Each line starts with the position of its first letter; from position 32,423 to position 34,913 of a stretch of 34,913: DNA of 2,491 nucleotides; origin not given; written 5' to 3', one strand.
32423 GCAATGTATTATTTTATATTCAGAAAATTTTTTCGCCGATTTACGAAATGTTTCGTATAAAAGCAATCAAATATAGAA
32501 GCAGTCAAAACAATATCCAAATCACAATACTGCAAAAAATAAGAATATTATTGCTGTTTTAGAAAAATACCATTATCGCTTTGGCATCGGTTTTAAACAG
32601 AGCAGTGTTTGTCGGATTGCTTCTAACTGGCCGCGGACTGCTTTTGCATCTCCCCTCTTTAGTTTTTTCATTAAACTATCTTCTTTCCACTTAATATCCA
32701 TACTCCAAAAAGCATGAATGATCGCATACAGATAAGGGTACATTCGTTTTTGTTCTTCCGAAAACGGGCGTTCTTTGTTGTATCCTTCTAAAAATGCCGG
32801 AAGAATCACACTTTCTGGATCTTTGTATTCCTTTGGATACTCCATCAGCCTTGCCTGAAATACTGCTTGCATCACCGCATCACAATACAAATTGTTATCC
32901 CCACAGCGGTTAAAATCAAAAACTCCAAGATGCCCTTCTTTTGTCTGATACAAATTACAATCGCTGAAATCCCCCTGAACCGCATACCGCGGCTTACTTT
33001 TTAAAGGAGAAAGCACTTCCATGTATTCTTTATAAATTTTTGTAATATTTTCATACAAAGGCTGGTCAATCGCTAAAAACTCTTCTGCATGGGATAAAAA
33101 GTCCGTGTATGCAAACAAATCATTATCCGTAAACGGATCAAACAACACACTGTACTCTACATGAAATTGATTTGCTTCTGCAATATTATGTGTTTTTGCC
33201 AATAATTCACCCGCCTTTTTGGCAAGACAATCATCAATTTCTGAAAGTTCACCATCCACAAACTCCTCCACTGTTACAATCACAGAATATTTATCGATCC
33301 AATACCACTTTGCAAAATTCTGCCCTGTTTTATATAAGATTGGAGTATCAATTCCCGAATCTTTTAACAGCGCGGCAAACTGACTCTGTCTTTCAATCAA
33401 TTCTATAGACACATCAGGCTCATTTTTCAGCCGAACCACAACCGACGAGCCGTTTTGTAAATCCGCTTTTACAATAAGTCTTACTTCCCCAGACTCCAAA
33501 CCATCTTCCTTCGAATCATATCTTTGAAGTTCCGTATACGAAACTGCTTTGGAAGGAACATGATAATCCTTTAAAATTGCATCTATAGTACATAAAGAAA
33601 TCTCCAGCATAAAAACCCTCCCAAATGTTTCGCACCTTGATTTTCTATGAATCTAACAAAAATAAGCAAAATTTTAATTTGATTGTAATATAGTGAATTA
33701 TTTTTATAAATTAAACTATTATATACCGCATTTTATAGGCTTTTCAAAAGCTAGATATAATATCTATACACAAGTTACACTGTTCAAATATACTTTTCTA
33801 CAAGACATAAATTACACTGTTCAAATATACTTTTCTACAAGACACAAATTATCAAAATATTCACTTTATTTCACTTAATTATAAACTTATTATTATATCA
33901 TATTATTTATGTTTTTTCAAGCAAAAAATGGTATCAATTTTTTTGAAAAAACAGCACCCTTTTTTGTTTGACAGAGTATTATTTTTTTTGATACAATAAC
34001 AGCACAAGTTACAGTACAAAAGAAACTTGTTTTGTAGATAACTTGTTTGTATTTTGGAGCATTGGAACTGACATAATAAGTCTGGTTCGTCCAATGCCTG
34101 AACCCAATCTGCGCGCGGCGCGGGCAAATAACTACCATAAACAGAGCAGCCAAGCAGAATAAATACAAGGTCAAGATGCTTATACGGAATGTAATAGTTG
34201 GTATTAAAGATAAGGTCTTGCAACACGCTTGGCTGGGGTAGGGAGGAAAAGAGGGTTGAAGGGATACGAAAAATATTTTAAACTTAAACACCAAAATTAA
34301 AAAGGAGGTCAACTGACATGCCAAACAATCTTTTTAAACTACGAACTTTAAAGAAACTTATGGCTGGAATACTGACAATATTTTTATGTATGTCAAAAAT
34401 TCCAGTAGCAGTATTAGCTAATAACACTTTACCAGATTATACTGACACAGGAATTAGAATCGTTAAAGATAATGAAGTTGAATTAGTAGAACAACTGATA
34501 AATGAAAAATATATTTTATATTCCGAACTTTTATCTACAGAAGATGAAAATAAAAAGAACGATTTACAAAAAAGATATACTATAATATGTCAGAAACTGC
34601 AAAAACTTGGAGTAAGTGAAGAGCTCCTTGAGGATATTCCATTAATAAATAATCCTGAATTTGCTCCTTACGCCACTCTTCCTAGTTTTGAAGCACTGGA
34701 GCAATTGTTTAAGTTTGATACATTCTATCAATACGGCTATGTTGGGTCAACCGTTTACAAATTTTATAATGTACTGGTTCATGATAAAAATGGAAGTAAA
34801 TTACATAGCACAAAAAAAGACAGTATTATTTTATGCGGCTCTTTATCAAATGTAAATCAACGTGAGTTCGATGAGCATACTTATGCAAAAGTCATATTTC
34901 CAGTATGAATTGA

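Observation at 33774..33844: Exact 33-nt tandem direct repeat immediately upstream of the kinase-GH94 promoter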

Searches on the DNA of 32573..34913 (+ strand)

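Call 20: search_rna_families(source=window, start=33500, end=34913, threshold=evalue, max_evalue=5)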
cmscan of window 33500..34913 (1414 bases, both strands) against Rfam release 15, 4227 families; matches with E-value up to 5: 5.
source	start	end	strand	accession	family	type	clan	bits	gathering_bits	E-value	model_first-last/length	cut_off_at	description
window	33923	33986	+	RF01603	snoR29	Gene; snRNA; snoRNA; CD-box;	-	23.1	50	2.6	1-84/84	no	small nucleolar RNA snoR29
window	33910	33953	+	RF03973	mir-5615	Gene; miRNA;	-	18.9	82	1.4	7-53/61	no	mir-5615 microRNA precursor family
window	33911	33958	-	RF01080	UPD-PKib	Cis-reg;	-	18.9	39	2.2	1-32/32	no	Pseudoknot of upstream pseudoknot domain (UPD) of the 3'UTR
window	33910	33953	-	RF03973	mir-5615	Gene; miRNA;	-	18.2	82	2.1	7-53/61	no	mir-5615 microRNA precursor family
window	33944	33987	-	RF03318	mir-2208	Gene; miRNA;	-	17.4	70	2.5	1-61/61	no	mir-2208 microRNA precursor family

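Call 25: search_dna_similar(query=window:33632-34320:+, collection=phages, mode=distant, max_evalue=0.01)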
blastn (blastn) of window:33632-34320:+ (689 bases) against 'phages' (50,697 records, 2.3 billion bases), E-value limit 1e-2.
No match.

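Call 39: search_rna_families(source=L047, start=4500, end=8300, threshold=evalue, max_evalue=1)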
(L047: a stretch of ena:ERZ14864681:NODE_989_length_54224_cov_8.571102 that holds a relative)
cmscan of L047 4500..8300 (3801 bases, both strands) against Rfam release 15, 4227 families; matches with E-value up to 1: 15.
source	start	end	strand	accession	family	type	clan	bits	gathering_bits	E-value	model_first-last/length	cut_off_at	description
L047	5194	5268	-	RF00639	mir-515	Gene; miRNA;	CL00096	39.7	68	8.5e-06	1-87/87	no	mir-515 microRNA precursor family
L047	5201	5261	-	RF00979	mir-553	Gene; miRNA;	-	37.4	82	6.2e-05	1-62/62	no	mir-553 microRNA precursor family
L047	5200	5262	-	RF03765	mir-2059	Gene; miRNA;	-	34.4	90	0.00027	1-68/68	no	mir-2059 microRNA precursor family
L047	5202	5260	+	RF00979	mir-553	Gene; miRNA;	-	32.5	82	0.0013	1-62/62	no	mir-553 microRNA precursor family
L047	5202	5260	+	RF00639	mir-515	Gene; miRNA;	CL00096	31.1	68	0.0019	1-87/87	no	mir-515 microRNA precursor family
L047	5172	5296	-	RF02526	SSRC34_1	Gene; sRNA;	-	29.3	64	0.26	1-128/128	no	Streptococcus sRNA SSRC34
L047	5171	5310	+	RF02618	SSRC34_2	Gene; sRNA;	-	26.1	48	0.3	1-125/125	no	Streptococcus sRNA 34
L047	5193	5269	-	RF03913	mir-992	Gene; miRNA;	-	25.7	79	0.05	1-86/86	no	mir-992 microRNA precursor family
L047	5209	5253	-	RF03483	MIR319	Gene; miRNA;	-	24.7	54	0.046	1-92/92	no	MIR319 microRNA precursor family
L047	5209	5253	-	RF03469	mir-1179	Gene; miRNA;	-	24.6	80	0.088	1-82/82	no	mir-1179 microRNA precursor family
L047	5208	5250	-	RF04343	Plastid-psbA-2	Cis-reg;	CL00153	22.3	55.8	0.64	1-60/60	no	Plastid-psbA-2 3UTR RNA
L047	5210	5256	+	RF04343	Plastid-psbA-2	Cis-reg;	CL00153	21.7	55.8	0.97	1-60/60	no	Plastid-psbA-2 3UTR RNA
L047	5691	5776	+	RF01177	snR67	Gene; snRNA; snoRNA; CD-box;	CL00053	21.1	55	0.38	1-83/83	no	Small nucleolar RNA snR67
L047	6643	6689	-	RF01144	sR17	Gene; snRNA; snoRNA; CD-box;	-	21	36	0.095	1-55/55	no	Small nucleolar RNA sR17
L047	5048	5258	+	RF00125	IS128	Gene; sRNA;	-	20.1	80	0.59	1-209/209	no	IS128 RNA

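Call 58: search_dna_similar(query=window:33631-33890:+, collection=plasmids, mode=distant, max_evalue=0.01)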
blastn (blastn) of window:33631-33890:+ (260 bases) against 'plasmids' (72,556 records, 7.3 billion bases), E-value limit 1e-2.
Records with a match: 1; places in all: 1; records where one place covers at least 80% of the query: 0.
Best place of each record, by identity: 60-80% 1.
By first word of the organism name: Clostridium 1.
By predicted mobility (MOB-suite, as given by PLSDB): non-mobilizable 1.
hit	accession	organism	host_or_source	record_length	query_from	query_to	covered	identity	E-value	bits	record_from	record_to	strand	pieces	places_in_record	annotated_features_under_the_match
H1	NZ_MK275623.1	Clostridium perfringens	neonatal piglet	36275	8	79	28%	77.8%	4e-4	53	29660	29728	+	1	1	none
